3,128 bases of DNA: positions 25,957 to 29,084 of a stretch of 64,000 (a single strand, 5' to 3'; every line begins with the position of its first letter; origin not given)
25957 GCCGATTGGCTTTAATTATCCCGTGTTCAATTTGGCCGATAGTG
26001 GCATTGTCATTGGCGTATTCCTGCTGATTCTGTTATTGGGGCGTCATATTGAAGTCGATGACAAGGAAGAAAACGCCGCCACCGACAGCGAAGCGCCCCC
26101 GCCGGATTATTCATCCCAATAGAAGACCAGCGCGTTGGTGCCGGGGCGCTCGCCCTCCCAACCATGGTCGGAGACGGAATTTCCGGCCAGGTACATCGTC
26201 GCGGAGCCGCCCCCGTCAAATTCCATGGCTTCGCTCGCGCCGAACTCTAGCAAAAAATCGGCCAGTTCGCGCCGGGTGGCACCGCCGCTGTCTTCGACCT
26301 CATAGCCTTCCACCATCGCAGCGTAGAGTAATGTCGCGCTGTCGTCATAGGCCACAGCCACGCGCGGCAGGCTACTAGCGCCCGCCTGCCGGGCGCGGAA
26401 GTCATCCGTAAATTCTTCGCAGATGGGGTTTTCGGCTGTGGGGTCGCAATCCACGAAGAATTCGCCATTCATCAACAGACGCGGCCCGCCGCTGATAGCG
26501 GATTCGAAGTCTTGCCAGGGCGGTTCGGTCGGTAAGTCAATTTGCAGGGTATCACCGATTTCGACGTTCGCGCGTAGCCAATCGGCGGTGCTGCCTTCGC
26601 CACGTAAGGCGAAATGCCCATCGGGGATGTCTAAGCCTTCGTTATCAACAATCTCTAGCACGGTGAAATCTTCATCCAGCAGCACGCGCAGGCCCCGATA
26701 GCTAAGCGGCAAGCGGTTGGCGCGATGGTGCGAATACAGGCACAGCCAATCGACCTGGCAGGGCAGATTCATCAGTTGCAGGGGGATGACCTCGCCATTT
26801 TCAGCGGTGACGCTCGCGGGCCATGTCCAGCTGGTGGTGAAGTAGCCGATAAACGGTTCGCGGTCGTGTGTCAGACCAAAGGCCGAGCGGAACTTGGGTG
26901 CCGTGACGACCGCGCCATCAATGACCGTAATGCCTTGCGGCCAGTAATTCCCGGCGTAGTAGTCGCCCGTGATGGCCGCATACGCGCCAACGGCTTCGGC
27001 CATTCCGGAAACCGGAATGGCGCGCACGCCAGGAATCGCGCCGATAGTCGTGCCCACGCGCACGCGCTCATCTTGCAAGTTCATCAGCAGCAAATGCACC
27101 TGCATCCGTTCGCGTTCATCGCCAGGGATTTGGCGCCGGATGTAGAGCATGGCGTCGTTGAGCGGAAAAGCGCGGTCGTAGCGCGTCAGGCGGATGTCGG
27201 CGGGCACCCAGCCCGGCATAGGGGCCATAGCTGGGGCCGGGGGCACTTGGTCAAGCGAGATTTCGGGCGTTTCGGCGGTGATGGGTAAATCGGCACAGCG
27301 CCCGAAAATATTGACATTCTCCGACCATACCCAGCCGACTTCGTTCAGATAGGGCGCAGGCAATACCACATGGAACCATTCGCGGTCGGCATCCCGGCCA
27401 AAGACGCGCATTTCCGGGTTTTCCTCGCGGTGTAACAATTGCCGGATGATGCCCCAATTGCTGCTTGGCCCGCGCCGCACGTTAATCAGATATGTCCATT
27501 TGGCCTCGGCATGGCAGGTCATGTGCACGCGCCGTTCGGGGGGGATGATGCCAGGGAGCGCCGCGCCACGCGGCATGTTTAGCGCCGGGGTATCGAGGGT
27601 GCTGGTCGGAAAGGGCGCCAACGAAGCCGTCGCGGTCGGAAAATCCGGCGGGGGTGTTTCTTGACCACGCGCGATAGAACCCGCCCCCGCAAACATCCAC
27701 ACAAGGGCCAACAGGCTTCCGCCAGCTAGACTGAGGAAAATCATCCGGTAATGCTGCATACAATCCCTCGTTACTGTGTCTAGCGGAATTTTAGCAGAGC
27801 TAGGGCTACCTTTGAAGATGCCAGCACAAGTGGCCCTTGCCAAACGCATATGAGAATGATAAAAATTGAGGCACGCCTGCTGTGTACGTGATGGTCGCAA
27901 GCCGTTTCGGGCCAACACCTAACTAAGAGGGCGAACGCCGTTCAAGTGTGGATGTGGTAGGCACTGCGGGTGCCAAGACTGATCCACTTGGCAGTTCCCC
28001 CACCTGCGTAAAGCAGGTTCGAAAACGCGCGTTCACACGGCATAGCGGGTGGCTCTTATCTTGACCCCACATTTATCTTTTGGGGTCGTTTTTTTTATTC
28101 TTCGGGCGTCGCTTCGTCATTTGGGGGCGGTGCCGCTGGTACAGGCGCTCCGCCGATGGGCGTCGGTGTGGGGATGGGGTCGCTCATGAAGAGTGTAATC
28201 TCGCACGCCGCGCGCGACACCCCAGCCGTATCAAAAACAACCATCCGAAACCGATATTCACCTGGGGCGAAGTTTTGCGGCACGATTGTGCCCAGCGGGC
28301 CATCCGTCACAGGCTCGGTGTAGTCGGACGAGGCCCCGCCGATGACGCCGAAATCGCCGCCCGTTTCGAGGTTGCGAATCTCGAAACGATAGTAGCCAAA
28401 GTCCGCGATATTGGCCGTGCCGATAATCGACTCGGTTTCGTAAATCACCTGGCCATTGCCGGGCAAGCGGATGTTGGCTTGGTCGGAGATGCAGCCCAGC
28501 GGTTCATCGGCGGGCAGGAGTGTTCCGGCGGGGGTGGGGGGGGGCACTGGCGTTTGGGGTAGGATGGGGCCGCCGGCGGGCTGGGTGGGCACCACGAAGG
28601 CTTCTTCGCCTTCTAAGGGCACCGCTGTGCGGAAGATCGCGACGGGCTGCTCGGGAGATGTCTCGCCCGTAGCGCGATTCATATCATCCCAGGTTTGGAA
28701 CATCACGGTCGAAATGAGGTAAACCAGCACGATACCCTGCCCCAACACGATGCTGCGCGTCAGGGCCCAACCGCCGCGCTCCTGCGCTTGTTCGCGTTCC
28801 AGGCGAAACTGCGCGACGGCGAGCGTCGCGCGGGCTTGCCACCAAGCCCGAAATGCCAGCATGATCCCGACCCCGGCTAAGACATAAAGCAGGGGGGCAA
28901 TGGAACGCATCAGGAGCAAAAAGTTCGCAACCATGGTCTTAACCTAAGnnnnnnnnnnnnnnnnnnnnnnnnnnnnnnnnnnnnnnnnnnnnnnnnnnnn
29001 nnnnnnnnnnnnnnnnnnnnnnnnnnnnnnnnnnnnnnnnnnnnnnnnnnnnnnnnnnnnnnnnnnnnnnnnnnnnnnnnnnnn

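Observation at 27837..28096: Orphan promoter, structured region and textbook terminator on the strand opposite both neighbours: candidate sRNA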

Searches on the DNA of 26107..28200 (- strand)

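Call 25: search_rna_families(sources=[L001, L002, L003, L005, L007, L008, L009, L010, L011, L013, L014, L015, L016], threshold=gathering)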
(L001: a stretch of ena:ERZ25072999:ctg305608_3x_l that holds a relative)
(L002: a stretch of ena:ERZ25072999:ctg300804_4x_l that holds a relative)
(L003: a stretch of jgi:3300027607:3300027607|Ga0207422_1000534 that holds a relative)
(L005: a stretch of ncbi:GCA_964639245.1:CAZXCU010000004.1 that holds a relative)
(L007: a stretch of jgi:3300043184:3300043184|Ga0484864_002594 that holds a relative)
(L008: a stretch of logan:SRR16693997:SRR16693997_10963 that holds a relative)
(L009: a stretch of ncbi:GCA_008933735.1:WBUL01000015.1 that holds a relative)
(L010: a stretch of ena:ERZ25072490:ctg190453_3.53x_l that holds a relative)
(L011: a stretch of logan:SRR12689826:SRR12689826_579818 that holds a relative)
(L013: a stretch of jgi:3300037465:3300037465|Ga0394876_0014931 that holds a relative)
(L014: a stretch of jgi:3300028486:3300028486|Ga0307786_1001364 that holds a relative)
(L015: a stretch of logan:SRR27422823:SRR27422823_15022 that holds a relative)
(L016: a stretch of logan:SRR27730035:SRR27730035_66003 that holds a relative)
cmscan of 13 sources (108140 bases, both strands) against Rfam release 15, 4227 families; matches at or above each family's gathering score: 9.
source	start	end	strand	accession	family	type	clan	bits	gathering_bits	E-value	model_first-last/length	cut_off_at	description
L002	4701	4879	-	RF00013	6S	Gene;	-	65.5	46.4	1.8e-10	1-187/187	no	6S / SsrS RNA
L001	4698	4876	-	RF00013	6S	Gene;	-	59.1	46.4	6e-09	1-187/187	no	6S / SsrS RNA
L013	2705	2888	-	RF00013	6S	Gene;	-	56.9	46.4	2e-08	1-187/187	no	6S / SsrS RNA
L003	4730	4913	-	RF00013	6S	Gene;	-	56.8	46.4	2.1e-08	1-187/187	no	6S / SsrS RNA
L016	2707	2889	-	RF00013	6S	Gene;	-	56.6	46.4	2.4e-08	1-187/187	no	6S / SsrS RNA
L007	2643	2823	-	RF00013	6S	Gene;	-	54.6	46.4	6.9e-08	1-187/187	no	6S / SsrS RNA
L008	2725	2909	-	RF00013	6S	Gene;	-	51.9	46.4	3.2e-07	1-187/187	no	6S / SsrS RNA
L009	2725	2909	-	RF00013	6S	Gene;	-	51.9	46.4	3.2e-07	1-187/187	no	6S / SsrS RNA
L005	4718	4902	-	RF00013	6S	Gene;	-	48.1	46.4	2.5e-06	1-187/187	no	6S / SsrS RNA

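Call 40: search_rna_families(source=window, start=27700, end=28200, threshold=evalue, max_evalue=10)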
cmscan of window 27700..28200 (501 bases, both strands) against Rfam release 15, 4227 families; matches with E-value up to 10: 3.
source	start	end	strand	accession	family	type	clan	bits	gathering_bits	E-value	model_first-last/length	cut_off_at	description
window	27871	28055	+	RF00013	6S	Gene;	-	68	46.4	2.1e-13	1-187/187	no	6S / SsrS RNA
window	28058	28093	+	RF01413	miR-430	Gene; miRNA;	CL00096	18.2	47.3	1.3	1-70/70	no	miR-430 microRNA precursor family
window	28000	28096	+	RF02837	anti-hemB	Gene; sRNA;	-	15.5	49.5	0.49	1-81/81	no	Burkholderia RNA 7 (anti-hemB)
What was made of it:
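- On 6S / SsrS RNA (Rfam RF00013): Repeated on the 501-nt region with E = 2.1e-13 and no competing family (call 40).
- On Ms1 RNA (actinobacterial core-RNAP-binding sRNA): The best and only significant Rfam match is 6S (call 40).
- No other Rfam family scores near its threshold (call 40).
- Tried and rejected: Sub-threshold Rfam hits to miR-430 and anti-hemB (15-18 bits) fall on the terminator hairpin and are chance matches (call 40).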

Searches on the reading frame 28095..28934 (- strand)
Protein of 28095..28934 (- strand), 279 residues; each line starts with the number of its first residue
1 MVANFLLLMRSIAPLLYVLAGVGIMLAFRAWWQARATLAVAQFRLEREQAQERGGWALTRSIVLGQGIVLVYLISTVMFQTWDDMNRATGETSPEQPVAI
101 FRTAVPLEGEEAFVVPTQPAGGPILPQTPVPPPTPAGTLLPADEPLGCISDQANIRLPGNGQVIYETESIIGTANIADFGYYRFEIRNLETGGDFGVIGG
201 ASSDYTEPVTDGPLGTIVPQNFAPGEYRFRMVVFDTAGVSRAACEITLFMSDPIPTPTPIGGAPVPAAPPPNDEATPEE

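Call 9: search_protein_families(library=pfam, proteins=[window:28095-28934:-])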
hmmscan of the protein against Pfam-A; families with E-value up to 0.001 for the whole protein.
window:28095-28934:- (279 aa): 0 families
